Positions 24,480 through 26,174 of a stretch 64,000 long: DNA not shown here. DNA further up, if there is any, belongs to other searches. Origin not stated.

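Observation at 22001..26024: A processive GT2 synthase followed by a GT-C::GH8 fusion gene: candidate two-gene cellulose-synthase-like exopolysaccharide machine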

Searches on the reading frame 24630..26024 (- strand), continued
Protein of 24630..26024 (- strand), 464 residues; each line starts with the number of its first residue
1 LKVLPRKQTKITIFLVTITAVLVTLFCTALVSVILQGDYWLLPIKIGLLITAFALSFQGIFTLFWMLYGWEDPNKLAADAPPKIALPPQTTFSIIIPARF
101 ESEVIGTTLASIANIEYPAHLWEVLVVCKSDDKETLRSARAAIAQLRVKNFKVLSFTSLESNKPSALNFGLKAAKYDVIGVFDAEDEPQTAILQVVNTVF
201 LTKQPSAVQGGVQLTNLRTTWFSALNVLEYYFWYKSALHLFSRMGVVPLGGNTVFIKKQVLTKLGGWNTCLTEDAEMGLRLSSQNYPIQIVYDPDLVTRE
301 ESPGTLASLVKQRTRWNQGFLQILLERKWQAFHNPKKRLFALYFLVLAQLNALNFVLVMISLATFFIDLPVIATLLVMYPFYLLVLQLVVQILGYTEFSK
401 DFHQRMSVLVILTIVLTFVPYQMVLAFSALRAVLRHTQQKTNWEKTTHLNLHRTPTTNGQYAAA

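Call 47: fold_search(model_id=the predicted structure, library=pdb)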
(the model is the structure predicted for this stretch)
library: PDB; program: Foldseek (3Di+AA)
matches with E <= 10: 1554; with E <= 0.001: 283
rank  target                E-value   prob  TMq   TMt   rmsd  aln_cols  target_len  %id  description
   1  4p00_A                6.1e-16  1.00  0.65  0.43   8.8       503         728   18  Bacterial Cellulose Synthase in complex with cyclic-di-GMP and UDP (released 2014-04-09)
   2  9b8v_E                9.1e-16  1.00  0.65  0.38   7.8       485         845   16  AlphaFold2 informed cryo-EM model of the E. coli cellulose synthase BcsAG3B6 complex (released 2025-02-19)
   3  5ej1_A                6.6e-15  1.00  0.62  0.42   9.2       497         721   18  Pre-translocation state of bacterial cellulose synthase (released 2016-03-30)
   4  9fmv_A                1.3e-14  1.00  0.50  0.31  14.5       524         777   15  Cryo-EM structure of the c-di-GMP-free synthase:pEtN transferase complex (BcsA-Bct-G3) from the E. coli cellulose secr (released 2024-10-16)
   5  9fnn_A                1.7e-14  1.00  0.62  0.38   8.3       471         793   17  Cryo-EM structure of the c-di-GMP-saturated 'crown'less Bcs macrocomplex for cellulose secretion in E. coli (released 2024-10-16)
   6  8smn_A                1.8e-14  1.00  0.49  0.44  17.5       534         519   13  Xenopus laevis hyaluronan synthase 1, nascent HA polymer bound state (released 2024-05-01)
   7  4hg6_A                4.5e-14  1.00  0.62  0.41   9.2       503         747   19  Structure of a cellulose synthase - cellulose translocation intermediate (released 2012-12-19)
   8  8snc_A                6.4e-14  1.00  0.63  0.59   6.7       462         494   15  Chlorella virus Hyaluronan Synthase bound to GlcA extended GlcNAc primer (released 2024-05-01)
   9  7sp7_A                6.4e-14  1.00  0.61  0.57   5.5       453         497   16  Chlorella virus hyaluronan synthase inhibited by UDP (released 2022-04-06)
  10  8smp_A                8.3e-14  1.00  0.54  0.48  15.5       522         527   14  Xenopus laevis hyaluronan synthase 1, UDP-bound, gating loop inserted state (released 2024-05-01)
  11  8smm_A                9.1e-14  1.00  0.55  0.51  13.7       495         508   14  Xenopus laevis hyaluronan synthase 1 (released 2024-05-01)
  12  9fp0_A                1.3e-13  1.00  0.55  0.34  12.2       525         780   17  Cryo-EM structure of the 'crown'less Bcs macrocomplex for E. coli cellulose secretion in non-saturating c-di-GMP (loca (released 2024-10-16)
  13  9fmz_A                1.8e-13  1.00  0.60  0.36   8.6       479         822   18  Cryo-EM structure of the c-di-GMP-bound synthase:pEtN transferase complex (BcsA-Bct-G3) from the E. coli cellulose sec (released 2024-10-16)
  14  8sne_A                2.0e-13  1.00  0.58  0.55  11.3       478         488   15  Chlorella virus Hyaluronan Synthase bound to GlcA extended GlcNAc primer and UDP (released 2024-05-01)
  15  9yq4_A                2.2e-13  1.00  0.61  0.58   5.3       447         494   16  Chlorella virus hyaluronan synthase bound to a proofreading UDP-GlcA (released 2025-12-10)
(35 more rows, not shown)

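Call 86: find_encoding_contigs(protein=P0140, flank=4000, max_places=1)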
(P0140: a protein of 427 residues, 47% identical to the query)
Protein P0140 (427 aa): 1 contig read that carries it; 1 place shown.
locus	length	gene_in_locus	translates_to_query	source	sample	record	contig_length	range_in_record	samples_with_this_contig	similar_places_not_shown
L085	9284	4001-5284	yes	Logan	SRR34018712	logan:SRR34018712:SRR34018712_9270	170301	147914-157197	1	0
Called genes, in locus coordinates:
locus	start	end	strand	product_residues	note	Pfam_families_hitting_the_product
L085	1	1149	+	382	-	PF01555:N6_N4_Mtase (weak), PF01170:UPF0020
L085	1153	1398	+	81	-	PF01016:Ribosomal_L27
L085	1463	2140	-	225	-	PF05050:Methyltransf_21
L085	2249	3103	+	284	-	PF02195:ParB_N, PF17762:HTH_ParB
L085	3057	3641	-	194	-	PF10502:Peptidase_S26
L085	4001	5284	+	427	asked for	PF13506:Glyco_transf_21, PF00535:Glycos_transf_2, PF10111:Glyco_tranf_2_2 (weak), PF13641:Glyco_tranf_2_3, PF13632:Glyco_trans_2_3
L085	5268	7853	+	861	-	PF02366:PMT (weak), PF13231:PMT_2, PF01270:Glyco_hydro_8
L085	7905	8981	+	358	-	PF01300:Sua5_yciO_yrdC, PF02367:TsaE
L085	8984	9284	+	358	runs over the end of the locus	PF00814:TsaD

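Call 87: find_encoding_contigs(protein=P0224, flank=4000, max_places=1)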
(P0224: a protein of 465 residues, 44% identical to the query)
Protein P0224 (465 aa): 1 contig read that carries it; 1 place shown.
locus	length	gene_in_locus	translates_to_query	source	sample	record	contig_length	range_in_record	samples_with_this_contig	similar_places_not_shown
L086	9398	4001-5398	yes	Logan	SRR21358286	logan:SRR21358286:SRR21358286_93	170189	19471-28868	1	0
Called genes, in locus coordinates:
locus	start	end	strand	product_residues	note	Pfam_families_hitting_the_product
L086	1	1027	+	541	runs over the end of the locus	-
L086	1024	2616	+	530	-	-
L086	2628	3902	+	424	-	-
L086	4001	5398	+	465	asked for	PF13641:Glyco_tranf_2_3, PF00535:Glycos_transf_2 (weak), PF13632:Glyco_trans_2_3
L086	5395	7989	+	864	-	PF13231:PMT_2, PF01270:Glyco_hydro_8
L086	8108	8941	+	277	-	-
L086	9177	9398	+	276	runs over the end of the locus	-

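Call 88: find_encoding_contigs(protein=P0199, flank=4000, max_places=1)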
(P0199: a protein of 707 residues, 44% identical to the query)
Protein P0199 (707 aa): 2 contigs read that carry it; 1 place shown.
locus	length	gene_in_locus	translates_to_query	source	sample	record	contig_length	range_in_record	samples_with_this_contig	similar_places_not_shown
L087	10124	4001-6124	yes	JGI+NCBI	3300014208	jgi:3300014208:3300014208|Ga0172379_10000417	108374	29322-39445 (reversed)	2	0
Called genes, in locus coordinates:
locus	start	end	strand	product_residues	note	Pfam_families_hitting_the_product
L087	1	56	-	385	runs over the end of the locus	PF08240:ADH_N, PF02826:2-Hacid_dh_C (faint), PF00107:ADH_zinc_N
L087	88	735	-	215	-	-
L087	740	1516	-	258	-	PF01978:TrmB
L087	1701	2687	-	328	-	PF00459:Inositol_P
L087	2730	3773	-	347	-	PF19974:TCAD9 (faint)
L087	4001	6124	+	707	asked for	PF00535:Glycos_transf_2, PF10111:Glyco_tranf_2_2 (faint), PF13641:Glyco_tranf_2_3, PF00535:Glycos_transf_2 (weak), PF13632:Glyco_trans_2_3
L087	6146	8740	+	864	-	PF02366:PMT, PF13231:PMT_2 (weak), PF01270:Glyco_hydro_8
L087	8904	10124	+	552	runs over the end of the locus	PF22612:GH113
